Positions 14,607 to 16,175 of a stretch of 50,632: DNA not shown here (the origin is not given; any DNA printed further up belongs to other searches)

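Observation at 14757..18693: Six-gene operon made entirely of unrecognisable proteins - best candidate for an undescribed system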

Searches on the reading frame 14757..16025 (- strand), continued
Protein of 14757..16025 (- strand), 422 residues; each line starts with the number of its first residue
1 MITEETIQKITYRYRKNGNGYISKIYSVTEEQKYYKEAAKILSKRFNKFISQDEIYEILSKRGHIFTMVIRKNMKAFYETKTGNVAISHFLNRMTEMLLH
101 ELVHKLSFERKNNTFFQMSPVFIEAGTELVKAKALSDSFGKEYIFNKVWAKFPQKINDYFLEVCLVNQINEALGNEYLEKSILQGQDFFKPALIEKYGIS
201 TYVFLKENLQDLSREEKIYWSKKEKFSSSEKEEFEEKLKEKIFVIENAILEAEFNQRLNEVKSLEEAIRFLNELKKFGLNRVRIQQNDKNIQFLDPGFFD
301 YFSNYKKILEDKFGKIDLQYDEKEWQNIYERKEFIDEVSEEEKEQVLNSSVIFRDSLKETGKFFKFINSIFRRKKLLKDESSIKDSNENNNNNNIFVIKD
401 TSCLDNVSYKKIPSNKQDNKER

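Call 42: search_solved_structures(query=A3, max_evalue=10, show_alignments=4)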
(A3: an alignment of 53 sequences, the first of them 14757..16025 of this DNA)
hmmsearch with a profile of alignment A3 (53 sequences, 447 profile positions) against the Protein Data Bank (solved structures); distinct sequences matched with E-value up to 10: 9.
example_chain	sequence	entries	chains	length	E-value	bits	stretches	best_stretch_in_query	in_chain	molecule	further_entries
3cia_A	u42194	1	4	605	0.18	13.9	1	36-120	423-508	cold-active aminopeptidase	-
6zs9_q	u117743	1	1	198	0.39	12.8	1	313-422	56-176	Growth arrest and DNA damage-inducible proteins-interacting protein 1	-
1e1h_B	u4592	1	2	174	0.4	12.7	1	266-395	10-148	BOTULINUM NEUROTOXIN TYPE A LIGHT CHAIN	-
6mdx_A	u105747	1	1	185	0.5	12.4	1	99-123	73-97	SprT-like domain-containing protein Spartan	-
2yqk_A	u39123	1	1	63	0.58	12.2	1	253-295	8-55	Arginine-glutamic acid dipeptide repeats protein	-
3j7y_q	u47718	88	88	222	0.61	12.1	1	313-422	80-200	CRIF1 | mL64 (CRIF1) | Growth arrest and DNA damage-inducible proteins-interacting protein 1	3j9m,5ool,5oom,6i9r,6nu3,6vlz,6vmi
5cv1_A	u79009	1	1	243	0.7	11.9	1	228-251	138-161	P granule abnormality protein 1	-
6mdw_A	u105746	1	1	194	1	11.3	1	100-123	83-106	SprT-like domain-containing protein Spartan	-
3dte_A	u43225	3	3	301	3.5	9.6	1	73-114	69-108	IrrE protein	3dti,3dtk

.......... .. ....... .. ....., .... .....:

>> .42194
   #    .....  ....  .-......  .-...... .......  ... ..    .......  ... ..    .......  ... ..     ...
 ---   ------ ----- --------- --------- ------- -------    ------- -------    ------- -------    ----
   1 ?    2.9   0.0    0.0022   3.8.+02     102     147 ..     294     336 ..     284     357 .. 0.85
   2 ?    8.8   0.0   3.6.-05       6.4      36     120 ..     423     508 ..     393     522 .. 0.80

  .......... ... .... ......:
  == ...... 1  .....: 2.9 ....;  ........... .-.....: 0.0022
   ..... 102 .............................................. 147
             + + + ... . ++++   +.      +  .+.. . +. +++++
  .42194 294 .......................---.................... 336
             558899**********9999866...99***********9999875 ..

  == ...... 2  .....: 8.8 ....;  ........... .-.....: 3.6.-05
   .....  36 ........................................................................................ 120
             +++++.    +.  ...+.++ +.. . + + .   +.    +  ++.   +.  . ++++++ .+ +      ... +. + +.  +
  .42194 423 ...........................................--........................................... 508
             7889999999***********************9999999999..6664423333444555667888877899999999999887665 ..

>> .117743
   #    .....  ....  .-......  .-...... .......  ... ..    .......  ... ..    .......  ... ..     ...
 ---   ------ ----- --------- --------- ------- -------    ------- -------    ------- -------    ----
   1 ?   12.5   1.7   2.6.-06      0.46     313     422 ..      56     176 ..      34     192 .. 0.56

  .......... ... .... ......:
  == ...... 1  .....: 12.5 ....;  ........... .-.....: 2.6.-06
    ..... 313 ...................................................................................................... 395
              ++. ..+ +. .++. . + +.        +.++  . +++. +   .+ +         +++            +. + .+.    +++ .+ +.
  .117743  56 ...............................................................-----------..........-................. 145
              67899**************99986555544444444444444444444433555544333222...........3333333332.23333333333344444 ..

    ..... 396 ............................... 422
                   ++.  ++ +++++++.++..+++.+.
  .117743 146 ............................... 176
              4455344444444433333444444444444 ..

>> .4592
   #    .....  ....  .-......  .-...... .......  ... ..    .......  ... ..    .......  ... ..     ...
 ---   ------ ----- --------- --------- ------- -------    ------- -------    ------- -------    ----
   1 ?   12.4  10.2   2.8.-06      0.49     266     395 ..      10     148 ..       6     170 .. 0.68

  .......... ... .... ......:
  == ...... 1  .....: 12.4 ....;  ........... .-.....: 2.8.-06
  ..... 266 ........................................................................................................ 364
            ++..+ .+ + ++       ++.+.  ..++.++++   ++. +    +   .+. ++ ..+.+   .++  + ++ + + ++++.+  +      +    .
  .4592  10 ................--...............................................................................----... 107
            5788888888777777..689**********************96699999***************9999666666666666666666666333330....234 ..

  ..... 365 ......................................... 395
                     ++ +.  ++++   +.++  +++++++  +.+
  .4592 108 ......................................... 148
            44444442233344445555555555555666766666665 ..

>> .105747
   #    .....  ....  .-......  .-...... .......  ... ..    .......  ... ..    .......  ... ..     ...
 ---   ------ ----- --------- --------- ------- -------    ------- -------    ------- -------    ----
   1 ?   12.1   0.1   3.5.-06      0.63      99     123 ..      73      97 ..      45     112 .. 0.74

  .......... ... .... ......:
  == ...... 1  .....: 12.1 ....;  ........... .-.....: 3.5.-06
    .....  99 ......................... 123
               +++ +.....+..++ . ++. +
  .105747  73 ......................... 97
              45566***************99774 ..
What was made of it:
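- On Gluzincin / zincin metallopeptidase (g6): PDB profile hits have E>=0.18 (call 42).
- Closest known: Gluzincin-type zinc metallopeptidases. Same: PDB profile hits to an M1 aminopeptidase, Spartan and IrrE align the motif region, at E 0.18-3.5 (call 42).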

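Call 49: find_encoding_contigs(protein=P0067, flank=6000, max_places=2)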
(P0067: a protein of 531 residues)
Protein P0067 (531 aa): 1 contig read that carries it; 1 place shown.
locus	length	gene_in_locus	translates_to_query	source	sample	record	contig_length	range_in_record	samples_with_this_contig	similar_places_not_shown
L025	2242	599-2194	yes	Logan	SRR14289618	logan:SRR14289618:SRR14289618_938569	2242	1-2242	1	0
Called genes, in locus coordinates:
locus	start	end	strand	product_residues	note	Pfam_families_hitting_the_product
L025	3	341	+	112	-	?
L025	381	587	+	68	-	-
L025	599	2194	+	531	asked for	-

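Call 54: find_related_loci(query=A2, collection=metagenome_contigs, flank=7000)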
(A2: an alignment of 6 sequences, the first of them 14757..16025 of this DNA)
Query A2 (422 aa) in metagenome_contigs; peptide patterns used: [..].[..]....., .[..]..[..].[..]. (x = any residue, [..] = any of these).
451 stretches matched a pattern; 4 encode a relative of the query (tblastn E <= 1e-3); 4 distinct loci.
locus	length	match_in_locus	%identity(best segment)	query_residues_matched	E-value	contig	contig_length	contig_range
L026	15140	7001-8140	49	4-382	1e-112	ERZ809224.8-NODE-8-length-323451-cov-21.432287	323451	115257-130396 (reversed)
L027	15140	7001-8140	49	4-382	2e-112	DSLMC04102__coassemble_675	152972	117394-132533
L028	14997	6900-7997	45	7-372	8e-97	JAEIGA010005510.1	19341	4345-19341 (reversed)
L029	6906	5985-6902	41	1-306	7e-75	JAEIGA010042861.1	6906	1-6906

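Call 55: find_related_loci(query=A2, collection=viral_contigs, flank=7000)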
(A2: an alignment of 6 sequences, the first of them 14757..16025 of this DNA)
Query A2 (422 aa) in viral_contigs; peptide patterns used: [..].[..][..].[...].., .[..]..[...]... (x = any residue, [..] = any of these).
29 stretches matched a pattern, but none encodes a relative of the query by tblastn (E <= 1e-3).

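Call 81: search_protein_families(library=pfam, proteins=[L001:8331-9731:+, L004:1960-2169:+, L029:5773-5985:+], max_evalue=0.01)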
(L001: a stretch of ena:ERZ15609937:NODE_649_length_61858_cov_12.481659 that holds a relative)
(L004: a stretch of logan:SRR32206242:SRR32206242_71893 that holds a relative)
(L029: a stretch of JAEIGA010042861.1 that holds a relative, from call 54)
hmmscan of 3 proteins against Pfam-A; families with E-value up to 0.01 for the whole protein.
L001:8331-9731:+ (467 aa): 5 families
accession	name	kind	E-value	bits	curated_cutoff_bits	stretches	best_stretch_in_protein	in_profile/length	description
PF12732.12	YtxH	-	3.7e-12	47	37.5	1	101-144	27-70/71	YtxH-like protein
PF01442.23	Apolipoprotein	-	2.5e-10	40.8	90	2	239-337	50-152/190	Apolipoprotein A1/A4/E domain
PF02987.21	LEA_4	-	1.9e-09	37.7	51.1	2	274-308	7-41/44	Late embryogenesis abundant protein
PF09769.14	ApoO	-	0.00093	19.6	31.4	0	88-134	11-57/131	Apolipoprotein O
PF05957.18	DUF883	-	0.0037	17.6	25.4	0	118-148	21-51/53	DUF883 N-terminal domain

L004:1960-2169:+ (70 aa): 0 families

L029:5773-5985:+ (71 aa): 0 families
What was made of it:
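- On YtxH / LEA_4 / Apolipoprotein repeat proteins (g4): Only the L001 orthologue passes YtxH, at 47 bits (call 81).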

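Call 87: find_encoding_contigs(protein=P0041, flank=8000, max_places=3)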
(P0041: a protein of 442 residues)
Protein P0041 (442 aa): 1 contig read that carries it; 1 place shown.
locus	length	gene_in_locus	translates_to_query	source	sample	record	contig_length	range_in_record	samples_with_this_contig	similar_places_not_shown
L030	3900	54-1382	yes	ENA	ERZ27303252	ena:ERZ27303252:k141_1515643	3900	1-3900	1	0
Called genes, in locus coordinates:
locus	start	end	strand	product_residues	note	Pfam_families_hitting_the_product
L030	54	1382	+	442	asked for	-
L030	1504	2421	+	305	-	PF01368:DHH, PF02833:DHHA2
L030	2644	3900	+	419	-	?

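Call 88: find_encoding_contigs(protein=P0083, flank=8000, max_places=3)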
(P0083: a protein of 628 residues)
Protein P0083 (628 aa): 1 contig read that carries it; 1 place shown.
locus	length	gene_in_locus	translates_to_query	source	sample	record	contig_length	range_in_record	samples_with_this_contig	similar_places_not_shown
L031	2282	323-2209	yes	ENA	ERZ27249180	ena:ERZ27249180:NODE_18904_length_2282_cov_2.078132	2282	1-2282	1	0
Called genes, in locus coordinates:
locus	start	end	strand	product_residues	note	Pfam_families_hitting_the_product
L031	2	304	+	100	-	?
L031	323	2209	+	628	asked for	-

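Call 93: find_encoding_contigs(protein=P0107, flank=10000, max_places=4)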
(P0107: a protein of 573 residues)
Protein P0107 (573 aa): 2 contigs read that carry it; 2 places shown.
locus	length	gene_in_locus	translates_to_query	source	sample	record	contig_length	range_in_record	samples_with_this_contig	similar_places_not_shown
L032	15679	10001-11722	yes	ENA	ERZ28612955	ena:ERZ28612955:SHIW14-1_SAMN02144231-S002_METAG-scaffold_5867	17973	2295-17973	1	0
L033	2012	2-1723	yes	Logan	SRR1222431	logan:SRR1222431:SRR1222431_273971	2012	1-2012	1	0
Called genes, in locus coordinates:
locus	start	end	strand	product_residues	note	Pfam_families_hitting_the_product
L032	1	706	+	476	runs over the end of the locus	PF00753:Lactamase_B (weak), PF16661:Lactamase_B_6, PF10996:Beta-Casp, PF07521:RMMBL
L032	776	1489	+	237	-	PF11967:RecO_N, PF02565:RecO_C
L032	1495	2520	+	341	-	PF01300:Sua5_yciO_yrdC, PF03481:Sua5_C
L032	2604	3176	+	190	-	PF01195:Pept_tRNA_hydro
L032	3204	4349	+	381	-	PF10150:RNase_E_G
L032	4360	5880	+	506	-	-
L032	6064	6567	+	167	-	-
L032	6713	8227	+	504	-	PF00478:IMPDH, PF01070:FMN_dh (weak), PF00571:CBS (faint)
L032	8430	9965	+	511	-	PF00117:GATase, PF07722:Peptidase_C26, PF02540:NAD_synthase (faint), PF03054:tRNA_Me_trans (faint), PF00958:GMP_synt_C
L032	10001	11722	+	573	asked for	-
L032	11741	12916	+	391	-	PF09587:PGA_cap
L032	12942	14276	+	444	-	PF00919:UPF0004, PF04055:Radical_SAM, PF18693:TRAM_2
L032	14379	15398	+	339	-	-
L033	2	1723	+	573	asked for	?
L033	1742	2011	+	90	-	?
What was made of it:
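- A fused g5-g6 relative sits among guaA and miaB-like genes with no module A nearby (call 93). Distant g6 relatives lie in unrelated housekeeping contexts (calls 49, 88, 93).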

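Call 107: search_dna_similar(query=window:14760-16025:-, collection=phages, mode=protein, max_evalue=0.001, max_rows=10)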
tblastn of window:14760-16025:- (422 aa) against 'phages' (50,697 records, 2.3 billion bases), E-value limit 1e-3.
No match.

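Call 109: search_dna_similar(query=window:14760-16025:-, collection=plasmids, mode=protein, max_evalue=0.001, max_rows=10)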
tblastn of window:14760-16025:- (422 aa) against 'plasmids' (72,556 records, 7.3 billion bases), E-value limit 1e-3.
No match.
